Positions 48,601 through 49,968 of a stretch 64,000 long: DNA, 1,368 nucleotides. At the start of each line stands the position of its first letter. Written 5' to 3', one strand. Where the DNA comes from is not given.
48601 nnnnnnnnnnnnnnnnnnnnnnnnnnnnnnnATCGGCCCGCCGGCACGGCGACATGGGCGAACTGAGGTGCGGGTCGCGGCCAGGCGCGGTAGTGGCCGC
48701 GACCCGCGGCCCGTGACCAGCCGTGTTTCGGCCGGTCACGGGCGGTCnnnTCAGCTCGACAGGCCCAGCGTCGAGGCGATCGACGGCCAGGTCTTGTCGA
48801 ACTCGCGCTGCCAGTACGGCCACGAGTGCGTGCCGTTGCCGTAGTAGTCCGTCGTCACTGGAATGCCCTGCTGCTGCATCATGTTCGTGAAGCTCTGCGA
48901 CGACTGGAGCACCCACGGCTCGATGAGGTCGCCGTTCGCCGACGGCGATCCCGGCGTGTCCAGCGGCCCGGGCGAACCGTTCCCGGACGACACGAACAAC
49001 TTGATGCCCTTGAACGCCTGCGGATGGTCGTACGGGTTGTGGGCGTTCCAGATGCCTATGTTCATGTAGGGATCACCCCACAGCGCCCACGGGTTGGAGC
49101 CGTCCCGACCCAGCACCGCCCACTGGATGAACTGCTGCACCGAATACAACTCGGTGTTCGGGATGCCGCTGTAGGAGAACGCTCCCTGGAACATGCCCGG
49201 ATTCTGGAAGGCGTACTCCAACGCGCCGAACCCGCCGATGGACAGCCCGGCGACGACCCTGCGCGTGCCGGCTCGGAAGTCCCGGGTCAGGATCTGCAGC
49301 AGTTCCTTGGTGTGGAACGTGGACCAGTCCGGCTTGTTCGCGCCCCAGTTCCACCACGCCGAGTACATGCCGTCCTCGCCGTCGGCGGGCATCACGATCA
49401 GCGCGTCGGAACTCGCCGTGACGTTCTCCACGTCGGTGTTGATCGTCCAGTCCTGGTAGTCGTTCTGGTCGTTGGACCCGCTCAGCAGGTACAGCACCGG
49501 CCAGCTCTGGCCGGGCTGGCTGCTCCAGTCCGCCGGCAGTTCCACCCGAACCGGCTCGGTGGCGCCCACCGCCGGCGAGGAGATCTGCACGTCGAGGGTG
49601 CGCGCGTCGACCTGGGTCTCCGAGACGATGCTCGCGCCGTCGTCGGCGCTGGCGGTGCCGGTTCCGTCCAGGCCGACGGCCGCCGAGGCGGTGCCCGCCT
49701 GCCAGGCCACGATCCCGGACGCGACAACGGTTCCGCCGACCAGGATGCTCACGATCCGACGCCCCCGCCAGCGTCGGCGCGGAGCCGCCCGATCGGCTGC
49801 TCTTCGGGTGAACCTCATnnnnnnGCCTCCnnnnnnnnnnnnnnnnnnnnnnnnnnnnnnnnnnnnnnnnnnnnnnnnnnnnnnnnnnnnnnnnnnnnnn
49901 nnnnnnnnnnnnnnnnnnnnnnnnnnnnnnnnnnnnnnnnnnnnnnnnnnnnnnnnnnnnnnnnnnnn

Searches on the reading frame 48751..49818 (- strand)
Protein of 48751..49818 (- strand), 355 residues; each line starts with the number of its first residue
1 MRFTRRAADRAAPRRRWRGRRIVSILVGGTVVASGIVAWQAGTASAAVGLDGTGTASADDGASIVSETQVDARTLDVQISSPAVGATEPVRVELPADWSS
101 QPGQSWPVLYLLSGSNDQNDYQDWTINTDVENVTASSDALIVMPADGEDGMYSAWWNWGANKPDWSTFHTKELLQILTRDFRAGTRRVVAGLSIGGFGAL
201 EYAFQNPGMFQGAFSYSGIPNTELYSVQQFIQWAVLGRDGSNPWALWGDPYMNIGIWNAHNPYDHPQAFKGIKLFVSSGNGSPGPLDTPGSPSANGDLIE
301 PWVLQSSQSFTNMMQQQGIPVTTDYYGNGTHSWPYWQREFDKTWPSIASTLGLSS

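Call 3: search_protein_families(library=pfam, proteins=[window:48751-49818:-])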
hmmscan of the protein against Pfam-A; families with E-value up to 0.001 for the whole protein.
window:48751-49818:- (355 aa): 1 family
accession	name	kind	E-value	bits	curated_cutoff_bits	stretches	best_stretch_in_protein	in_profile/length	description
PF00756.26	Esterase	-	1.9e-29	103.6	22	1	82-342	2-246/251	Putative esterase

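Call 12: search_protein_families(library=ncbifam, proteins=[window:48751-49818:-])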
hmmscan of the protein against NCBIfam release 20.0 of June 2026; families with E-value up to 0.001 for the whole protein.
window:48751-49818:- (355 aa): 2 families
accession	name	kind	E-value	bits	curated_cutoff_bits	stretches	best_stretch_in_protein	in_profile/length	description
NF050058.1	e_dPHAscl_type1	hypoth_equivalog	1.2e-06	28.2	150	1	120-232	34-151/276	extracellular catalytic domain type 1 short-chain-length polyhydroxyalkanoate depolymerase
TIGR02821.1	fghA_ester_D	equivalog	2.1e-05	24.2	281.7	1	167-222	119-177/275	S-formylglutathione hydrolase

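Call 42: search_solved_structures(query=window:48751-49818:-, max_evalue=0.001, show_alignments=2)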
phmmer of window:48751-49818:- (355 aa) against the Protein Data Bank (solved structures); distinct sequences matched with E-value up to 0.001: 29.
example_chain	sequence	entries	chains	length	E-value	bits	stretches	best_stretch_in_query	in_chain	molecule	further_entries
6sx4_AAA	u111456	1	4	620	2e-43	151.9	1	56-354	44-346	Protein PS1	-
8qhf_A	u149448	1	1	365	3.2e-20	75.5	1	67-351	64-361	Cmt1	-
4h18_A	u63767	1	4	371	3.5e-20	75.4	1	67-351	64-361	Cmt1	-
1f0n_A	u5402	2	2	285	9.2e-19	70.7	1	80-352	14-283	ANTIGEN 85B | ANTIGEN 85-B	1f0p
4mql_A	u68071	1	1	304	2.7e-17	65.9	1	108-340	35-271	Diacylglycerol acyltransferase/mycolyltransferase Ag85C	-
1dqy_A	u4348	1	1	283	3.4e-17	65.6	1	108-340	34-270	PROTEIN (ANTIGEN 85-C)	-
7myg_A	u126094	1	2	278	3.5e-17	65.5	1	108-340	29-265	Diacylglycerol acyltransferase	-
1dqz_A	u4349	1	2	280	3.6e-17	65.5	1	108-340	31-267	PROTEIN (ANTIGEN 85-C)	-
1sfr_A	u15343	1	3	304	4.4e-17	65.2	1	80-353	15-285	Antigen 85-A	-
4qdt_A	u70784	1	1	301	7.4e-17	64.4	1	108-340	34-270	Diacylglycerol acyltransferase/mycolyltransferase Ag85C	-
4qdo_A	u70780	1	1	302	7.5e-17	64.4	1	108-340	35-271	Diacylglycerol acyltransferase/mycolyltransferase Ag85C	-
1va5_A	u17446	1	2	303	7.6e-17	64.4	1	108-340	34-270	Antigen 85-C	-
3hrh_A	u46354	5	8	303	7.6e-17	64.4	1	108-340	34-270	Antigen 85-C | Diacylglycerol acyltransferase/mycolyltransferase Ag85C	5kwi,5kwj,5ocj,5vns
4mqm_A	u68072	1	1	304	7.7e-17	64.4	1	108-340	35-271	Diacylglycerol acyltransferase/mycolyltransferase Ag85C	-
4qdu_A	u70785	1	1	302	1e-16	64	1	108-340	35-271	Diacylglycerol acyltransferase/mycolyltransferase Ag85C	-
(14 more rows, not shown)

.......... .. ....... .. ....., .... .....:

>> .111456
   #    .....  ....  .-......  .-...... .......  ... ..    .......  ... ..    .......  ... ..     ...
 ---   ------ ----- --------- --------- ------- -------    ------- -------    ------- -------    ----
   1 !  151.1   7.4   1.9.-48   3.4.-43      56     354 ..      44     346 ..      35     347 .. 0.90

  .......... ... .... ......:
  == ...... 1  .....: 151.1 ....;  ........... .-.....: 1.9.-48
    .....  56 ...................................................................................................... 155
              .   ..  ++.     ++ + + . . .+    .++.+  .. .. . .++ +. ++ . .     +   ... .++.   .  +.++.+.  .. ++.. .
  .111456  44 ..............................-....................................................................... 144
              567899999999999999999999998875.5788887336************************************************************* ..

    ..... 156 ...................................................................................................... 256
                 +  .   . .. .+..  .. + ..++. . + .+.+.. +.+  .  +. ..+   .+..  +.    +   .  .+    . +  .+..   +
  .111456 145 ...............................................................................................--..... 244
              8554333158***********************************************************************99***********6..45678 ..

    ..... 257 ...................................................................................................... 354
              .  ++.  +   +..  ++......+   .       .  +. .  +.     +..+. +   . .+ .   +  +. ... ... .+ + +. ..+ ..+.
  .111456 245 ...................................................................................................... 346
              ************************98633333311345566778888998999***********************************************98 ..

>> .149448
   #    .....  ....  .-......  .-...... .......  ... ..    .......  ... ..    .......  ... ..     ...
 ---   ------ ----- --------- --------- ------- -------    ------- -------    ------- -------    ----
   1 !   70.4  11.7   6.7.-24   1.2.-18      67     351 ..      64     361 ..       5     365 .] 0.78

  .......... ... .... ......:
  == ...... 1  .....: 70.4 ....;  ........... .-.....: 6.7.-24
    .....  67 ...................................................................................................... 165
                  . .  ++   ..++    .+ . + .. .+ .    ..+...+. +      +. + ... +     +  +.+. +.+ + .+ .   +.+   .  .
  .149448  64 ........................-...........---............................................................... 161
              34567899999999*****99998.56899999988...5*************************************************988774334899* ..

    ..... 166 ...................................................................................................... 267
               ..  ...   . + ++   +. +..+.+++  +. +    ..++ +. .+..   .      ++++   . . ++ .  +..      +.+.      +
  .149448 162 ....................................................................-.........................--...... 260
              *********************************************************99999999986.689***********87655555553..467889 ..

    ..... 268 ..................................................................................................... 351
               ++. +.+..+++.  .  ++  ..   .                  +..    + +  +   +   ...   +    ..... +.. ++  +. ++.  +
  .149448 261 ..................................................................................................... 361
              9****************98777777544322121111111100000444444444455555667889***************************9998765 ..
